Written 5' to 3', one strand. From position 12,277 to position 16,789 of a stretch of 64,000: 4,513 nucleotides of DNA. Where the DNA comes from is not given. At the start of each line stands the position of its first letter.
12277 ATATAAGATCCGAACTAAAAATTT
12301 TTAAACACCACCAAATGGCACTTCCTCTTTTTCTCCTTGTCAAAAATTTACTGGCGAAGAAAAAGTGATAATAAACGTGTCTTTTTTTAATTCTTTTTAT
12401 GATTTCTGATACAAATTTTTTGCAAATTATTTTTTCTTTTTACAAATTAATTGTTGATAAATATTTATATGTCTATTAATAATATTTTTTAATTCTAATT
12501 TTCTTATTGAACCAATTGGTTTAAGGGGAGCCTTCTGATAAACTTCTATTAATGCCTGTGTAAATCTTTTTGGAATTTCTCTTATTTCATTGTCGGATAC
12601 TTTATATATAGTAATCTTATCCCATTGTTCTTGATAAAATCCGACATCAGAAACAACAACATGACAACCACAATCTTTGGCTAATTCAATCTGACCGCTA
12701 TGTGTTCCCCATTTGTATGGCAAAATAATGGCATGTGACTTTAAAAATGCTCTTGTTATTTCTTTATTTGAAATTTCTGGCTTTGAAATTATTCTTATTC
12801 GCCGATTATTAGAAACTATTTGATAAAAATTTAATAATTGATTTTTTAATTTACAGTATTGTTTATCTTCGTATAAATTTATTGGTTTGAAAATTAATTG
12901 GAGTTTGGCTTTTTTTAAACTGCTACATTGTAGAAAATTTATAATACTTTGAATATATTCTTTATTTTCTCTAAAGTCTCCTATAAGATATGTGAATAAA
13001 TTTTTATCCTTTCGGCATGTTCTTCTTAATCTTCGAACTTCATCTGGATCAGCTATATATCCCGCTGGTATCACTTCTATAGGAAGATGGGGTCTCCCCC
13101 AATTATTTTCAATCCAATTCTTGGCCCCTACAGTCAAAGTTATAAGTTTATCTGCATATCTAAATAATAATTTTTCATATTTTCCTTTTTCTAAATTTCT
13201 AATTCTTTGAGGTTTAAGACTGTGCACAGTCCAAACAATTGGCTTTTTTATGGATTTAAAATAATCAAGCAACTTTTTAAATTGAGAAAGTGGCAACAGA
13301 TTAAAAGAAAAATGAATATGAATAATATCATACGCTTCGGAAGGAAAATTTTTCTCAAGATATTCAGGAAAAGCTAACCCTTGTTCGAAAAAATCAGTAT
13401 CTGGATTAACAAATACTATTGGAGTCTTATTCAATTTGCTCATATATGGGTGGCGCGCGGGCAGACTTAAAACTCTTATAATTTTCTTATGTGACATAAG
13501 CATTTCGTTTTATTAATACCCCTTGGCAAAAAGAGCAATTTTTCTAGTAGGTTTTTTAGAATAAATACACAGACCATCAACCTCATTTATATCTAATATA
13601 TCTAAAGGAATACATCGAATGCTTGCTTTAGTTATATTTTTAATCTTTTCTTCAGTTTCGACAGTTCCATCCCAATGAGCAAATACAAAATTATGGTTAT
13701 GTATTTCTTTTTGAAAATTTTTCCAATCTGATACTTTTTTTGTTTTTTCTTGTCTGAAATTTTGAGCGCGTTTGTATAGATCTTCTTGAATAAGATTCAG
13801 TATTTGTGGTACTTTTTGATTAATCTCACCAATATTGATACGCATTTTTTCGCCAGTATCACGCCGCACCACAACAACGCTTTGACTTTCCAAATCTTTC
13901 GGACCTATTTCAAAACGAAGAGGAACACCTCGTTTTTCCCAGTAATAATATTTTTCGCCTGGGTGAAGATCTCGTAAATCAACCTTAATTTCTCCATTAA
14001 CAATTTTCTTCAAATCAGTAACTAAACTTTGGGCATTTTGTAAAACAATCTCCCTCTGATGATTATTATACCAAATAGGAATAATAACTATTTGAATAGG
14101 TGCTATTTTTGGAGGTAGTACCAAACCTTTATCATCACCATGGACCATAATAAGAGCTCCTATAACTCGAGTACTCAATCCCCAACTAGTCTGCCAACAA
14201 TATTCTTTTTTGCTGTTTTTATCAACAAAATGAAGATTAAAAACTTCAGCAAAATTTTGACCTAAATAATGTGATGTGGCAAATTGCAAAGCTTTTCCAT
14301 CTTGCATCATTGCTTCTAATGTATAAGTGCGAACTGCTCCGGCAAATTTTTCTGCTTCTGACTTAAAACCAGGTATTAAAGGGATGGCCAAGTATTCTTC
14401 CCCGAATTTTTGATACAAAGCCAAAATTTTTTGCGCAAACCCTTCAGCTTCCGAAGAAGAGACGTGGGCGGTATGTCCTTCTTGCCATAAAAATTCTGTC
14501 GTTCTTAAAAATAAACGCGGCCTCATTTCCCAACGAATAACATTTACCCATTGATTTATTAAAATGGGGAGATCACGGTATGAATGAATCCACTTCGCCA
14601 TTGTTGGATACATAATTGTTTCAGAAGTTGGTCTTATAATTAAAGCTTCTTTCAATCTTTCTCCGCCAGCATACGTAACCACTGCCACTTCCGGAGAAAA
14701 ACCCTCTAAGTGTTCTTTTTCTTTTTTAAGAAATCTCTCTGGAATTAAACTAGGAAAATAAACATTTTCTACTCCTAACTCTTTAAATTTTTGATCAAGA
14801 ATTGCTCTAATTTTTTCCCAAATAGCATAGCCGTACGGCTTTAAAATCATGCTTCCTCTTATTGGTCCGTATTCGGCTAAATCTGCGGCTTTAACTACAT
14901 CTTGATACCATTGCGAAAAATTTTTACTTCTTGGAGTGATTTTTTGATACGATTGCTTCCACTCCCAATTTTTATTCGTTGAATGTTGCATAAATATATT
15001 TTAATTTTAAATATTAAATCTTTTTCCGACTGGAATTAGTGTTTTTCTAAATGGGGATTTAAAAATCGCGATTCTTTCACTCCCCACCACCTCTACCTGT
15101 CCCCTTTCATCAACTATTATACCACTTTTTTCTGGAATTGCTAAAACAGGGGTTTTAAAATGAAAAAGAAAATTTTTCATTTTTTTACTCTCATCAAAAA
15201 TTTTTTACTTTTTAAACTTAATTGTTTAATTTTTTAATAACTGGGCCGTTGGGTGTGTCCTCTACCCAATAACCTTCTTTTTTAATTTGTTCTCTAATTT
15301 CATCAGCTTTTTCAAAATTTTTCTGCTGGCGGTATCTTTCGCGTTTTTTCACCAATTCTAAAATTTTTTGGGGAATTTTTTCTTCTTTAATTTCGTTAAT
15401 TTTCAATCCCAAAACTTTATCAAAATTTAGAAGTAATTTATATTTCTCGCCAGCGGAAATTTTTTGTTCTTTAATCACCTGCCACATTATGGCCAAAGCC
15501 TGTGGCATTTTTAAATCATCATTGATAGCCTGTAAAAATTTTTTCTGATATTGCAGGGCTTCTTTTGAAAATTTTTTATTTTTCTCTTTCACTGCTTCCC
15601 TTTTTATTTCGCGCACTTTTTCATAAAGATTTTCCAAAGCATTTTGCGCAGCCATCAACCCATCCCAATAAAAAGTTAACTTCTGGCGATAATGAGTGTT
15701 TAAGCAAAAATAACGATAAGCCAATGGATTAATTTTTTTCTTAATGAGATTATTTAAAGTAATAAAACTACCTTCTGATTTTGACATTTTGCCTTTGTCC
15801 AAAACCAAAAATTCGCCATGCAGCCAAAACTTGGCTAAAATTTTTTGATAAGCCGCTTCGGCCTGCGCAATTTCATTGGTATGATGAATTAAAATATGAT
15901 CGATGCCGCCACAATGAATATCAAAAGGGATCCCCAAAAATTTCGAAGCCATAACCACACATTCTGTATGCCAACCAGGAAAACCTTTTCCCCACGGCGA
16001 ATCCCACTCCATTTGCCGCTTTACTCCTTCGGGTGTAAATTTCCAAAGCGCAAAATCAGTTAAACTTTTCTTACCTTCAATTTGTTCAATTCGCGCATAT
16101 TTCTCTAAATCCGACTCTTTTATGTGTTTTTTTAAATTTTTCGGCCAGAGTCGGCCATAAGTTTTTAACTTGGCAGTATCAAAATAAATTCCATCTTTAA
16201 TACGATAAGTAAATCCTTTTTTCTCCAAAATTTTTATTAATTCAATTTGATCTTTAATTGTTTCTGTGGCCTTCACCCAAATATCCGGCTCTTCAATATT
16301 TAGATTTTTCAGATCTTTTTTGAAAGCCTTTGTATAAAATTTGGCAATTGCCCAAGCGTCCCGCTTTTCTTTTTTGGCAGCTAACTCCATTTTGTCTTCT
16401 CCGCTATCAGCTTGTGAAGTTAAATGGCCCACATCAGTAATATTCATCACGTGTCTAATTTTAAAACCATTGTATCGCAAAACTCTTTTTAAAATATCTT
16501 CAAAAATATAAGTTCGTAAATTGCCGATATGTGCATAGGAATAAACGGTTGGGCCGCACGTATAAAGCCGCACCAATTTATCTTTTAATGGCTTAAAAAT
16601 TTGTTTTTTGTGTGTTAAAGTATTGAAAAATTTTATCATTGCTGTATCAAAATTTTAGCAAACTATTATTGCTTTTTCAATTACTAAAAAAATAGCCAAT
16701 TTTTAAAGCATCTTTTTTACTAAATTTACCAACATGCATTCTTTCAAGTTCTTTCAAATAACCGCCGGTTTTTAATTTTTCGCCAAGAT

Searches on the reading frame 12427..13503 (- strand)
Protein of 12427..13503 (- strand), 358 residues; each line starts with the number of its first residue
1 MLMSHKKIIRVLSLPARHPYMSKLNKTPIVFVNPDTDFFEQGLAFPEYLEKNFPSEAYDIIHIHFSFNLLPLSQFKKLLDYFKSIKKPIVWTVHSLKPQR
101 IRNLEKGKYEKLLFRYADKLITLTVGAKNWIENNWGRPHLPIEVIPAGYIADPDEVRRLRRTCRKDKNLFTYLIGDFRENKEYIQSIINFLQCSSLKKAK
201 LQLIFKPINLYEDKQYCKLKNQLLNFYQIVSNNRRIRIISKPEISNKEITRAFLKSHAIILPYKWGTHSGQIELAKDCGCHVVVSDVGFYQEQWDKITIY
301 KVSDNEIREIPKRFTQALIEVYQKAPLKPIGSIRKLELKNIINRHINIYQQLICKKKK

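Call 42: search_protein_families(library=pfam, proteins=[window:12427-13503:-], max_evalue=0.0001)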
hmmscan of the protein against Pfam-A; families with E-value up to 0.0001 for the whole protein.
window:12427-13503:- (358 aa): 1 family
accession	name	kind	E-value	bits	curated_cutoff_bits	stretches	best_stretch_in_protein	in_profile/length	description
PF13439.12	Glyco_transf_4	-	1.7e-11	44.8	28.5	1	27-148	42-165/170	Glycosyltransferase Family 4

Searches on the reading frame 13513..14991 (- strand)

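Call 42: search_protein_families(library=pfam, proteins=[window:13513-14991:-], max_evalue=0.0001)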
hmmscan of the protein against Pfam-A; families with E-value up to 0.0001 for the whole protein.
window:13513-14991:- (492 aa): 3 families
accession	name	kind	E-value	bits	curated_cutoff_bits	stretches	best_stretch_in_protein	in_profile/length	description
PF09180.16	ProRS-C_1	-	2e-19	70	31.5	1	423-492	1-71/71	Prolyl-tRNA synthetase, C-terminal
PF00587.30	tRNA-synt_2b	-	1.7e-16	61.3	29.3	1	112-281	6-176/179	tRNA synthetase class II core domain (G, H, P, S and T)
PF03129.25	HGTP_anticodon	-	1.1e-15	58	21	1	300-394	1-91/94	Anticodon binding domain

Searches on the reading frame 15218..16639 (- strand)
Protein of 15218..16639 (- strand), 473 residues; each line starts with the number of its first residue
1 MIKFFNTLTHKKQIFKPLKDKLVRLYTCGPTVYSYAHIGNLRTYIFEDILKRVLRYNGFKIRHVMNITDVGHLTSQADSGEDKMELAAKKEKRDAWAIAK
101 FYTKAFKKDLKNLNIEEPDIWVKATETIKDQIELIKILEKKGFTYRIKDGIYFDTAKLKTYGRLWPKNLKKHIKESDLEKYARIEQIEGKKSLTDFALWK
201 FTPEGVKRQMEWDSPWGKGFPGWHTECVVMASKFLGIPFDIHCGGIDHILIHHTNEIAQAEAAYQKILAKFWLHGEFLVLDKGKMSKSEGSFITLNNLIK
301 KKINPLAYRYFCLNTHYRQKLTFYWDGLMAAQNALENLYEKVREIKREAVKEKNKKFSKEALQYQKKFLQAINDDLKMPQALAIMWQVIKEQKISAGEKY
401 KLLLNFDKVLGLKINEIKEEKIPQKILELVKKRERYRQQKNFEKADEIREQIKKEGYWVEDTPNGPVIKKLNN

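Call 42: search_protein_families(library=pfam, proteins=[window:15218-16639:-], max_evalue=0.0001)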
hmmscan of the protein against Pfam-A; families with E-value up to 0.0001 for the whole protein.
window:15218-16639:- (473 aa): 4 families
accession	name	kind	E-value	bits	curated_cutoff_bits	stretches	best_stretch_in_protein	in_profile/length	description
PF01406.26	tRNA-synt_1e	-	2.5e-88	296.8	27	1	15-331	2-299/301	tRNA synthetases class I (C) catalytic domain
PF09334.17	tRNA-synt_1g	-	8.6e-14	51.5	20.1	2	34-158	12-127/391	tRNA synthetases class I (M)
PF01921.24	tRNA-synt_1f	-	2.6e-07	30.3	27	0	276-355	273-352/360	tRNA synthetases class I (K)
PF23493.1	CysS_C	-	8.5e-05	23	23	0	422-463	4-45/51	Cysteinyl-tRNA ligase anticodon binding domain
